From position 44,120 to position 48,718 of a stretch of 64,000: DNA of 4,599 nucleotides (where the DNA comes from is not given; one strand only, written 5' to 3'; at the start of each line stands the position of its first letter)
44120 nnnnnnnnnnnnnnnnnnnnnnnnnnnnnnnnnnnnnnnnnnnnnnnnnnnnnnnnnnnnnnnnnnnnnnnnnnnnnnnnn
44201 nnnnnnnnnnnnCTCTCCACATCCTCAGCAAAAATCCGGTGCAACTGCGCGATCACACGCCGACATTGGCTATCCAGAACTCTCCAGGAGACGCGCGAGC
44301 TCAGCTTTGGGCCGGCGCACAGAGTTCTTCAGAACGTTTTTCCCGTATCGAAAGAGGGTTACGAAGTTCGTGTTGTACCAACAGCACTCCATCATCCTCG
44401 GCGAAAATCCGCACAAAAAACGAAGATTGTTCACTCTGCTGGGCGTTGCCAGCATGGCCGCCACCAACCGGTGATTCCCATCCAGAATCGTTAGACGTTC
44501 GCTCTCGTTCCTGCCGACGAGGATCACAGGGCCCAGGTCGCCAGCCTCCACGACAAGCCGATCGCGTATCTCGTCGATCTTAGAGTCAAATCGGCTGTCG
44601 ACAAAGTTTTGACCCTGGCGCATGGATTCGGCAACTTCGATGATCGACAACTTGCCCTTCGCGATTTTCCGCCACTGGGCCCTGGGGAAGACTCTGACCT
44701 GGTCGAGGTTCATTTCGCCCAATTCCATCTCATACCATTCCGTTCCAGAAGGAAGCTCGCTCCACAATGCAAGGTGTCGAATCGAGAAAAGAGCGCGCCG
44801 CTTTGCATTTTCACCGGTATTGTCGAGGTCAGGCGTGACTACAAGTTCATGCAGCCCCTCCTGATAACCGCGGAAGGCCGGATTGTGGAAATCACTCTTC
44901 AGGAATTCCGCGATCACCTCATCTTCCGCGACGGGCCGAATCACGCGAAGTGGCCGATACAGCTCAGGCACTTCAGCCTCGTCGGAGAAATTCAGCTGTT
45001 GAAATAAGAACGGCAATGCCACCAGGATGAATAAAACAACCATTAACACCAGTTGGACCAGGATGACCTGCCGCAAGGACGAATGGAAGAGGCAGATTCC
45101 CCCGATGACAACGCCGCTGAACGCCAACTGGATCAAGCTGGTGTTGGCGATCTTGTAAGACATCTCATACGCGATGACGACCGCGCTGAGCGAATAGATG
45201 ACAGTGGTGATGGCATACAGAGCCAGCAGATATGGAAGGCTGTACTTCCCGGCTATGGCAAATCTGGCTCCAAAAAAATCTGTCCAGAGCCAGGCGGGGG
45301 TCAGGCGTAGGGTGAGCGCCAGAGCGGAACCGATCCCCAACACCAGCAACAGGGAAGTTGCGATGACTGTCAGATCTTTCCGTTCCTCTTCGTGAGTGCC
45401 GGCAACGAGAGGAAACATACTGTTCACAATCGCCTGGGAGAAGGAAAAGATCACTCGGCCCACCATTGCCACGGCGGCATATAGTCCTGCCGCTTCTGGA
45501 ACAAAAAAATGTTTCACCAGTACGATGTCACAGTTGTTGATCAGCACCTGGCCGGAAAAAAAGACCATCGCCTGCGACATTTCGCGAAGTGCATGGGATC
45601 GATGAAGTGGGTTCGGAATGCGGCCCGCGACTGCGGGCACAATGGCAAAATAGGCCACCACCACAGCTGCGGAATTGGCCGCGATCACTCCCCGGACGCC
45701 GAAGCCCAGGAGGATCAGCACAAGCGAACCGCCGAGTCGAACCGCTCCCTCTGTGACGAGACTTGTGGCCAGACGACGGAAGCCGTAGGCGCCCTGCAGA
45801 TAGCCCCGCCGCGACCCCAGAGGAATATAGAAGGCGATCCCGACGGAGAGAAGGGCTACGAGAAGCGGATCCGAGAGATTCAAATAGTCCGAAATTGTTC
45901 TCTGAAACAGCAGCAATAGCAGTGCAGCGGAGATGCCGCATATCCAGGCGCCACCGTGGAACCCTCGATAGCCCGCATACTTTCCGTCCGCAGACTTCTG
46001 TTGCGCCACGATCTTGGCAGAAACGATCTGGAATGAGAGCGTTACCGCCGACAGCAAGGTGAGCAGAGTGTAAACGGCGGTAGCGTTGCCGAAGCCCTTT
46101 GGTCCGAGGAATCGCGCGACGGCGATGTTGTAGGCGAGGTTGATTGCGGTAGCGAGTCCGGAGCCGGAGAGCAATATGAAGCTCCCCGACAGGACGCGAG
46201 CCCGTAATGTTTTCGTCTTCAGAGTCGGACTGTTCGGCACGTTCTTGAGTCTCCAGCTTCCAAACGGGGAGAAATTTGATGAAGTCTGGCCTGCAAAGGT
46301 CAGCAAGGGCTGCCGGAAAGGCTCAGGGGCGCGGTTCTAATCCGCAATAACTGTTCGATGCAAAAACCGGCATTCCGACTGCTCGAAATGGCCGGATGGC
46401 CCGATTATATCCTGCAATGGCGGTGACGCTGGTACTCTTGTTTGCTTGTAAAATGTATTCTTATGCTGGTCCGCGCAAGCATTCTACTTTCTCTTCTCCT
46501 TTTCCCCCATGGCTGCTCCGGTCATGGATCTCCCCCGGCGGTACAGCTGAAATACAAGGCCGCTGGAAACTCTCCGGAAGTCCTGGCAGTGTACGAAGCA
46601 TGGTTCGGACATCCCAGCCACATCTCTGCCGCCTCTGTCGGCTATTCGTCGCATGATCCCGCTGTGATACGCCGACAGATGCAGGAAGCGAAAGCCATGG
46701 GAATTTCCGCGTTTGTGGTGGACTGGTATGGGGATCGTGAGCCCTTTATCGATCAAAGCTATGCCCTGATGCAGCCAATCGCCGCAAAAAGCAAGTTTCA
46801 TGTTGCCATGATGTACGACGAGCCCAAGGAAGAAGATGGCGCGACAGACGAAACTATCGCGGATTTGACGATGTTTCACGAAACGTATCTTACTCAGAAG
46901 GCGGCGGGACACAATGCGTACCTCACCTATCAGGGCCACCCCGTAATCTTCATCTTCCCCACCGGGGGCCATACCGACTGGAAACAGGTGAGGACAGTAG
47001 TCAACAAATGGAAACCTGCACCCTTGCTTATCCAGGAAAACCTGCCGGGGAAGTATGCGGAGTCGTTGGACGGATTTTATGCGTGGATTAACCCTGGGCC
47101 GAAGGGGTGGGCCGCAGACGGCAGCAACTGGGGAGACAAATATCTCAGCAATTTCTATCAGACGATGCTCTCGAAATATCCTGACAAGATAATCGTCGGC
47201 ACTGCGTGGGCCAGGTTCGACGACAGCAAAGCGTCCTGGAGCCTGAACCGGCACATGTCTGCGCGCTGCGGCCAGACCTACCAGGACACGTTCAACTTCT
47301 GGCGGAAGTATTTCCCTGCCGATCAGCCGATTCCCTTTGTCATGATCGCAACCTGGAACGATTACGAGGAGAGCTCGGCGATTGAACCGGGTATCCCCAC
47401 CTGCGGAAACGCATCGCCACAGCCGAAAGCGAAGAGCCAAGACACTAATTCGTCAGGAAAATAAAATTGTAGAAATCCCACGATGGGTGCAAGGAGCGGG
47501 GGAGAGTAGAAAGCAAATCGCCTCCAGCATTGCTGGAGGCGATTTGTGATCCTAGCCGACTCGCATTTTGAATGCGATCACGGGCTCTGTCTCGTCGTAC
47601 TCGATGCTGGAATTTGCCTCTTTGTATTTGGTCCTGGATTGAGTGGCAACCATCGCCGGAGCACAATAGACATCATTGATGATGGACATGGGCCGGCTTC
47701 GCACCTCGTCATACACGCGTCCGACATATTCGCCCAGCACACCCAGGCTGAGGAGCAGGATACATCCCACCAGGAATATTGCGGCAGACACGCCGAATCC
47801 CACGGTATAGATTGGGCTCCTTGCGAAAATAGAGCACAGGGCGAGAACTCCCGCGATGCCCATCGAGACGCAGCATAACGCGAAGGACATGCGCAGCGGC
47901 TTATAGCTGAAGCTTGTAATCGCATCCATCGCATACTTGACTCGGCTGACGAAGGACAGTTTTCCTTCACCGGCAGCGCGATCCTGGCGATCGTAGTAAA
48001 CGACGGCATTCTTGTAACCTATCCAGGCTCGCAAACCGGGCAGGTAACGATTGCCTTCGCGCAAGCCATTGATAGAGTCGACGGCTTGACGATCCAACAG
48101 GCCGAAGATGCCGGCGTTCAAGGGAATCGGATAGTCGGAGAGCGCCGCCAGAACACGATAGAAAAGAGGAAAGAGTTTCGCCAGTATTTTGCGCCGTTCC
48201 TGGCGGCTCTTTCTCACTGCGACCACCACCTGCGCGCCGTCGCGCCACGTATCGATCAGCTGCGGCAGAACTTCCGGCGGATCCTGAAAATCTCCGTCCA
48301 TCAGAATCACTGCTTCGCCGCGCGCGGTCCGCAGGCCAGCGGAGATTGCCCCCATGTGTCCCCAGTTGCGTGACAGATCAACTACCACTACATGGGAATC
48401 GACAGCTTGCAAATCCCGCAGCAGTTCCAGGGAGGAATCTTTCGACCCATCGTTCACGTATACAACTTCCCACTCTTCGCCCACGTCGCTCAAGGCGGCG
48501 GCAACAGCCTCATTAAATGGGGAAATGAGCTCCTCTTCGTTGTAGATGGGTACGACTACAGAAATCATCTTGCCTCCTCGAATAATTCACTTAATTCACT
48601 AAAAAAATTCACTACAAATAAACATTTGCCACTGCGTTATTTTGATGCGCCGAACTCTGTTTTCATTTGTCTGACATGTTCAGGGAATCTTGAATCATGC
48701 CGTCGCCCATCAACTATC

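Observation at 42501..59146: Non-canonical envelope-polysaccharide/glycosylation locus with Pel-like logic but a different parts list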

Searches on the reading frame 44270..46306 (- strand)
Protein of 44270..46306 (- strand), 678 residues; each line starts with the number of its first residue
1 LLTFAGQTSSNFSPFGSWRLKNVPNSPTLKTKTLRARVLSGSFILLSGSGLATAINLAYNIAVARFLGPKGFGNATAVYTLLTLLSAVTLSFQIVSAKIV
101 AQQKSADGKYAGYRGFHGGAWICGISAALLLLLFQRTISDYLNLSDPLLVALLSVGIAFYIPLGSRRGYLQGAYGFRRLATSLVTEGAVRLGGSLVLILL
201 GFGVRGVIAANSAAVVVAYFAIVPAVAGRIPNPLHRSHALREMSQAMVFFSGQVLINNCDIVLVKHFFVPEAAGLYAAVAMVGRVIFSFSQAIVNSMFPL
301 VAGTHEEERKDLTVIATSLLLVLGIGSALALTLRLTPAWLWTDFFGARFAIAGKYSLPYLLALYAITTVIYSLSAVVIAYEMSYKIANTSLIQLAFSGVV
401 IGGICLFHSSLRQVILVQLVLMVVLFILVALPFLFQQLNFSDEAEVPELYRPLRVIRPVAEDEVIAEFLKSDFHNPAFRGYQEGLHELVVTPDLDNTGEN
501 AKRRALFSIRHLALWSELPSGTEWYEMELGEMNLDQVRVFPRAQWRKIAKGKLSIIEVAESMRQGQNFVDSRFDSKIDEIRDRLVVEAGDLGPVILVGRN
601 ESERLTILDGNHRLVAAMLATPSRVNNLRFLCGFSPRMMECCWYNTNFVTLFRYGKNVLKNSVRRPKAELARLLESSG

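Call 3: search_protein_families(library=pfam, proteins=[window:44270-46306:-], max_evalue=0.01)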
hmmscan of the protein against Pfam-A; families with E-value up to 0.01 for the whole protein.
window:44270-46306:- (678 aa): 0 families

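Call 6: search_protein_families(library=ncbifam, proteins=[window:44270-46306:-], max_evalue=0.01)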
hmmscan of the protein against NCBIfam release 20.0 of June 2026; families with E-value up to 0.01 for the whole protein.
window:44270-46306:- (678 aa): 0 families

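Call 12: search_solved_structures(query=window:44270-46306:-, max_evalue=1)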
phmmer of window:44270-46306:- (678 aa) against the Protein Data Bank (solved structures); distinct sequences matched with E-value up to 1: 0.

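Call 22: find_homologous_proteins(query=window:44270-46306:-)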
Query window:44270-46306:- (678 aa): 3179 proteins with E <= 0.001 among 8000 candidates; the best 120 are listed.
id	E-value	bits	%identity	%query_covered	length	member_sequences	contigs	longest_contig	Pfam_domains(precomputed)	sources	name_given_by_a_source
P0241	0.0e+0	1434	100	97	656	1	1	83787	-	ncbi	-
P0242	0.0e+0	1132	80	96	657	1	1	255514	PF01943.23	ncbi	-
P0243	0.0e+0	1098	77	96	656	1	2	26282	-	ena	-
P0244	0.0e+0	1091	76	97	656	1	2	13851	PF01943.23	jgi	jgi:O-antigen/teichoic acid export membrane protein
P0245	0.0e+0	1088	76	96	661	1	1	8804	-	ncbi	ncbi:MAG: lipopolysaccharide biosynthesis protein [Acidobacteriaceae bacterium]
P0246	0.0e+0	1082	76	96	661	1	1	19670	-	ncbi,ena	-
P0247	0.0e+0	1082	76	96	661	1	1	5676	-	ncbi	ncbi:MAG: lipopolysaccharide biosynthesis protein [Acidobacteriaceae bacterium]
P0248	0.0e+0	1082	76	96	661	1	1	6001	-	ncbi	ncbi:MAG: lipopolysaccharide biosynthesis protein [Acidobacteriaceae bacterium]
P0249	0.0e+0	1082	76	96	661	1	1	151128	-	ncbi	ncbi:MAG: lipopolysaccharide biosynthesis protein [Acidobacteriaceae bacterium]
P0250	0.0e+0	1081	75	96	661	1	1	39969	-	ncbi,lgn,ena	-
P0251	0.0e+0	1079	76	96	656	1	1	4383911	-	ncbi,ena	-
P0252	0.0e+0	1075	75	96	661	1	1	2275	-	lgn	-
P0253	0.0e+0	1070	76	97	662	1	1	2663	-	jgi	jgi:O-antigen/teichoic acid export membrane protein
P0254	0.0e+0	1067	75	96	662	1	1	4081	-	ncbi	-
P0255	0.0e+0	1066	72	97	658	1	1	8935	PF01943.23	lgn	-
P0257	0.0e+0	1058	73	96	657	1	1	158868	PF01943.23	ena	-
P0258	0.0e+0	1056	75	96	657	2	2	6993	PF01943.23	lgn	-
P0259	0.0e+0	1053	75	96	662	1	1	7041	PF01943.23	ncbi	-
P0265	0.0e+0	1045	72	96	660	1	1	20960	PF01943.23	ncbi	-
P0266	0.0e+0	1043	74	95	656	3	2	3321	PF01943.23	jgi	-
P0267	0.0e+0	1043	73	95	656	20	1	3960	PF01943.23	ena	-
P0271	0.0e+0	1033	73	96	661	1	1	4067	PF01943.23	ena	-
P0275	0.0e+0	1022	71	96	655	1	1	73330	PF01943.23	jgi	jgi:O-antigen/teichoic acid export membrane protein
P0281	0.0e+0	1019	72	96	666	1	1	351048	PF01943.23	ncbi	-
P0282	0.0e+0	1019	71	96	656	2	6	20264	PF01943.23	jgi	jgi:O-antigen/teichoic acid export membrane protein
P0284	0.0e+0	1017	71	96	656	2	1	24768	PF01943.23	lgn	-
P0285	0.0e+0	1017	70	99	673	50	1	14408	PF01943.23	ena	-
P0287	0.0e+0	1015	71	96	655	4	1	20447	PF01943.23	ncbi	ncbi:MAG: lipopolysaccharide biosynthesis protein [Acidobacteriota bacterium]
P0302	4.3e-297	1005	70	97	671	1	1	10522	PF01943.23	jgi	jgi:O-antigen/teichoic acid export membrane protein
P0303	5.2e-297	1005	71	96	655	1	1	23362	PF01943.23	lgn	-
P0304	7.3e-297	1004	70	97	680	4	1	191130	PF01943.23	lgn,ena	-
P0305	2.3e-296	1003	70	96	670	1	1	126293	PF01943.23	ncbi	-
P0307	2.5e-296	1003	71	96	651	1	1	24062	PF01943.23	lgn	-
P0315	8.1e-296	1001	71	96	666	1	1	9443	PF01943.23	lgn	-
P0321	7.4e-295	998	69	96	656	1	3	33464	PF01943.23,PF13440.12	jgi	jgi:O-antigen/teichoic acid export membrane protein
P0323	2.4e-294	996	70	96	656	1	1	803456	PF01943.23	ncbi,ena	-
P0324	2.8e-294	996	70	97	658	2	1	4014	PF01943.23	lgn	-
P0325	3.2e-294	996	70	97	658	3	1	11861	PF01943.23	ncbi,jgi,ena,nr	ncbi:MAG TPA: lipopolysaccharide biosynthesis protein [Acidobacteriaceae bacterium]|nr:lipopolysacch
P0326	3.3e-294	995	68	98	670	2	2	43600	PF01943.23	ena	-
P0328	5.8e-294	995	70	96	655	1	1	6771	PF01943.23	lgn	-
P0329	8.7e-294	994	71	95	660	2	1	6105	PF01943.23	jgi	jgi:O-antigen/teichoic acid export membrane protein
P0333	2.1e-293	993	70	96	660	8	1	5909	PF01943.23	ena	-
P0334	3.5e-293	992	70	97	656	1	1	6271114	PF01943.23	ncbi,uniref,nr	ncbi:oligosaccharide flippase family protein [Alloacidobacterium dinghuense]|uniref:Oligosaccharide 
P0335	3.7e-293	992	69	97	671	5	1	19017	PF01943.23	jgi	jgi:O-antigen/teichoic acid export membrane protein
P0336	6.3e-293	991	68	97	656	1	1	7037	PF01943.23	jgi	jgi:O-antigen/teichoic acid export membrane protein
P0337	6.4e-293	991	70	97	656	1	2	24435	PF01943.23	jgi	-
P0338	7.2e-293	991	70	96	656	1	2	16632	PF01943.23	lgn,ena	-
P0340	8.8e-293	991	68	96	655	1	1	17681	PF01943.23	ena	-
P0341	9.4e-293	991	70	97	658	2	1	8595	PF01943.23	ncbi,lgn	-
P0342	1.0e-292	991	70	97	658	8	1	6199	PF01943.23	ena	-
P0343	1.2e-292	990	70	96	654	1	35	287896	PF01943.23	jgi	jgi:O-antigen/teichoic acid export membrane protein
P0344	2.2e-292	989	69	96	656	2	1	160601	PF01943.23,PF13440.12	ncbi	ncbi:MAG TPA: lipopolysaccharide biosynthesis protein [Terracidiphilus sp.]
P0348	4.3e-292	989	70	96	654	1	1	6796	PF01943.23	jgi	jgi:O-antigen/teichoic acid export membrane protein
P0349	5.0e-292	988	69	97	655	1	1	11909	PF01943.23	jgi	-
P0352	2.1e-291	986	69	96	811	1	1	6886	PF01943.23,PF01740.27,PF13466.13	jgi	jgi:anti-anti-sigma factor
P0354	6.6e-291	985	69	96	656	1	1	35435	PF01943.23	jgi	jgi:O-antigen/teichoic acid export membrane protein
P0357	1.7e-290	983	70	95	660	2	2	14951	PF01943.23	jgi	jgi:hypothetical protein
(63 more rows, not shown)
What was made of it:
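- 44270..46306 (-): MOP/Wzx-type flippase (about residues 23-437) fused to a 240-aa cytoplasmic domain (residues 436-678, encoded at 44270-45001) with an invariant DGNHR motif. Homologues carry PF01943/PF13440 and are named oligosaccharide flippase (call 22).
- The MOP homologues are PF01943/PF13440 Wzx-type (call 22).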

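Call 87: find_encoding_contigs(protein=P0241, flank=2000, max_places=1)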
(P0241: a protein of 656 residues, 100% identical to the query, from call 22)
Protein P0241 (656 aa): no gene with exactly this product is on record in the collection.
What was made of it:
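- Tried and rejected: Looking up the window's own MOP protein (as annotated by NCBI) returned no record (call 87).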

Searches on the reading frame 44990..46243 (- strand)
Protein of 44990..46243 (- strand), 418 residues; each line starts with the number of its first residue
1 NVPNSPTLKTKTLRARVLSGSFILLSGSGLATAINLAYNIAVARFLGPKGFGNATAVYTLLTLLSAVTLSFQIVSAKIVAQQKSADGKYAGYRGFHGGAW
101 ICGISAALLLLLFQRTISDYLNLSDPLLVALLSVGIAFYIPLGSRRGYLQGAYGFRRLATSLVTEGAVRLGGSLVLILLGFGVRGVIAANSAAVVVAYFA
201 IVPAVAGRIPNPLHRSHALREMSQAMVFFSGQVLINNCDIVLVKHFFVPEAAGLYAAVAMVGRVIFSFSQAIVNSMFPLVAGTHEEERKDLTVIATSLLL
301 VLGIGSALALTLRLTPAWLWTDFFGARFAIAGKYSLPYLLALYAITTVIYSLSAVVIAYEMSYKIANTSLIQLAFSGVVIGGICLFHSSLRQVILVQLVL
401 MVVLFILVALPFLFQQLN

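Call 24: search_protein_families(library=pfam, proteins=[window:44990-46243:-], max_evalue=10)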
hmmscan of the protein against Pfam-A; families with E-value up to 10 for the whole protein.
window:44990-46243:- (418 aa): 1 family
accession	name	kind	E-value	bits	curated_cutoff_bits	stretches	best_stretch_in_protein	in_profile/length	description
PF13140.11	DUF3980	-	0.73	10.8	25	1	341-405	11-76/87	Domain of unknown function (DUF3980)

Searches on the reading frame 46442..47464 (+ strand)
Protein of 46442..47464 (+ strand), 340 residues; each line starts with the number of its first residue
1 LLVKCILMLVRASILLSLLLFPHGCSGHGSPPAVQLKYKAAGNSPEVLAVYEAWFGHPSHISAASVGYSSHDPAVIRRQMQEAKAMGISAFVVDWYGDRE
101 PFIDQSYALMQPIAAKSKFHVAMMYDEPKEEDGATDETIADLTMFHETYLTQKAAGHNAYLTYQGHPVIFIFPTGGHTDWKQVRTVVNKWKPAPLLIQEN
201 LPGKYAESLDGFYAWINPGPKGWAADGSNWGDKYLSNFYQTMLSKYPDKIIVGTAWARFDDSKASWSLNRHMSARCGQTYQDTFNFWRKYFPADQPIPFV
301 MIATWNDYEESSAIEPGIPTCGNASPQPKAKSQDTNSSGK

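Call 3: search_protein_families(library=pfam, proteins=[window:46442-47464:+], max_evalue=0.01)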
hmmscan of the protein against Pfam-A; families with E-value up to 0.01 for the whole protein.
window:46442-47464:+ (340 aa): 3 families
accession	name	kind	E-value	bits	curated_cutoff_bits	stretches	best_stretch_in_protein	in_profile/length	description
PF03659.20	Glyco_hydro_71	-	1.1e-11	44.6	34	1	72-316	14-240/375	Glycosyl hydrolase family 71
PF16317.11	Glyco_hydro_99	-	1.1e-07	31.8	33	1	67-319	64-309/341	Glycosyl hydrolase family 99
PF14307.12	Glyco_tran_WbsX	-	0.0034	17.3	25.1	0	250-317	271-339/350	Glycosyltransferase WbsX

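Call 6: search_protein_families(library=ncbifam, proteins=[window:46442-47464:+], max_evalue=0.01)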
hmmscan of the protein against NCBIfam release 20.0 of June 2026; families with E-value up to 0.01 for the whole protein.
window:46442-47464:+ (340 aa): 1 family
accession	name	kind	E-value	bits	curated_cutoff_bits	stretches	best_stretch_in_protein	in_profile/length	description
NF011083.0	PRK14510.1-2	equivalog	5.6e-05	20.8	1322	1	214-286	369-439/1186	bifunctional glycogen debranching protein GlgX/4-alpha-glucanotransferase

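Call 45: search_solved_structures(query=window:46442-47464:+, max_evalue=1)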
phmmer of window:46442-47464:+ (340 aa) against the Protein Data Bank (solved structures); distinct sequences matched with E-value up to 1: 2.
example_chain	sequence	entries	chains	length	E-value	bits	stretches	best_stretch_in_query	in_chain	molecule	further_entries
4acz_B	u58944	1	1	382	7.4e-05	25.3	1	68-319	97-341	ENDO-ALPHA-MANNOSIDASE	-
4acy_A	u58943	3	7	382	0.00013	24.5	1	68-319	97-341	ENDO-ALPHA-MANNOSIDASE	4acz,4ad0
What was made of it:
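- Checked: Hydrolase: GH71 44.6 bits, above the cut-off; GH99 31.8 bits; PDB GH99 endo-alpha-mannosidase 4acz, E 7e-5 (calls 3, 45).
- The hydrolase's only PDB relative is an endo-alpha-mannosidase (call 45).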

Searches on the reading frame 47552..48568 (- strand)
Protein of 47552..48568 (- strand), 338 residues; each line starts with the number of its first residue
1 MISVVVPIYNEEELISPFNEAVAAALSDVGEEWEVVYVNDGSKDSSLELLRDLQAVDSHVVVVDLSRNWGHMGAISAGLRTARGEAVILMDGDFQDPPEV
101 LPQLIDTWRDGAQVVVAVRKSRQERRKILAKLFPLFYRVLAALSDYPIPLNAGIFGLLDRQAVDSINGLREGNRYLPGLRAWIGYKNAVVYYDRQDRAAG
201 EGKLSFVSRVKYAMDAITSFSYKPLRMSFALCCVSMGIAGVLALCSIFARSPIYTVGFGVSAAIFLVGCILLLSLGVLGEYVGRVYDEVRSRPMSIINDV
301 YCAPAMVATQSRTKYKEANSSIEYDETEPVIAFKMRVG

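Call 3: search_protein_families(library=pfam, proteins=[window:47552-48568:-], max_evalue=0.01)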
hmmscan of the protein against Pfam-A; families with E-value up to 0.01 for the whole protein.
window:47552-48568:- (338 aa): 3 families
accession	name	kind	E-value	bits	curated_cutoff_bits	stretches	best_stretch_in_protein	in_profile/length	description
PF00535.33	Glycos_transf_2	-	9.2e-30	104.2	23.3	1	3-164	1-165/168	Glycosyl transferase family 2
PF13641.12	Glyco_tranf_2_3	-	2.3e-05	24.9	27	1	2-127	3-130/230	Glycosyltransferase like family 2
PF10111.15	Glyco_tranf_2_2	-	0.0006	19.8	27.3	1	3-94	1-92/276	Glycosyltransferase like family 2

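Call 6: search_protein_families(library=ncbifam, proteins=[window:47552-48568:-], max_evalue=0.01)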
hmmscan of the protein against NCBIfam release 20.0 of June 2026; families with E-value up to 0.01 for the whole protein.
window:47552-48568:- (338 aa): 20 families
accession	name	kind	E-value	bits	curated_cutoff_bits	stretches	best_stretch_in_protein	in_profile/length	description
NF047588.1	GlcsyltransPgfSStrep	equivalog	1e-73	248.3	500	1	2-300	3-305/308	glycosyltransferase PgfS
NF007986.1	PRK10714.1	equivalog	3e-43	148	529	1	2-300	8-311/316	undecaprenyl-phosphate 4-deoxy-4-formamido-L-arabinose transferase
TIGR03937.1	PgaC_IcaA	equivalog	1.8e-15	56.8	422.3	1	1-105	46-147/407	poly-beta-1,6-N-acetyl-D-glucosamine synthase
NF041875.1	EPS_EpsD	equivalog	1.3e-11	44.5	370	1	2-117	1-113/325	exopolysaccharide biosynthesis glycosyltransferase EpsD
NF007482.0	PRK10073.1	equivalog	3.1e-11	42.9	423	1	2-107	8-109/334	glycosyltransferase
NF047683.1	TeichurnBiosyTuaG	equivalog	2e-10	40.8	400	1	2-103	8-106/252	teichuronic acid biosynthesis protein TuaG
TIGR04283.1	glyco_like_mftF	equivalog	2e-08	34.1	182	1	2-136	1-124/221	TIGR04283 family arsenosugar biosynthesis glycosyltransferase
TIGR03965.1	mycofact_glyco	equivalog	4.9e-08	32.3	280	1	2-119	76-190/467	mycofactocin biosynthesis glycosyltransferase MftF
NF041394.1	GtaseAglG_Halo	equivalog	7.9e-08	31.9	440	1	2-117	3-116/304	glucosyl-dolichyl phosphate glucuronosyltransferase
TIGR04242.1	nodulat_NodC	equivalog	7e-07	28.5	550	1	2-114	50-162/395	chitooligosaccharide synthase NodC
NF050050.1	ProtGlycPglI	equivalog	4.7e-06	26.2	500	1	2-117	4-117/306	GalNAc(5)-diNAcBac-PP-undecaprenol beta-1,3-glucosyltransferase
NF010496.0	PRK13915.1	equivalog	5.5e-06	25.7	262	1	2-105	33-139/307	glucosyl-3-phosphoglycerate synthase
NF058614.1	PPMAGASynPpgS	equivalog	2.5e-05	23.8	370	1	4-139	4-134/226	polyprenyl-phospho-N-acetylgalactosaminyl synthase PpgS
NF041391.1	DPhHxTase_Halo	equivalog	4.3e-05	22.6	375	1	9-119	4-104/213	dolichyl-phosphate hexose transferase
NF038299.1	EPS_HpsN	equivalog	5.2e-05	22.4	425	1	1-115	2-113/317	hormogonium polysaccharide biosynthesis glycosyltransferase HpsN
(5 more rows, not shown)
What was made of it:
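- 47552..48568 (-): GT2 polyprenyl-phosphate glycosyltransferase (GtrB/ArnC/PgfS type), 338 aa, with two C-terminal TM helices. PF00535 104 bits; PgfS 248 bits and ArnC 148 bits, aligned over residues 2-300 (calls 3, 6).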
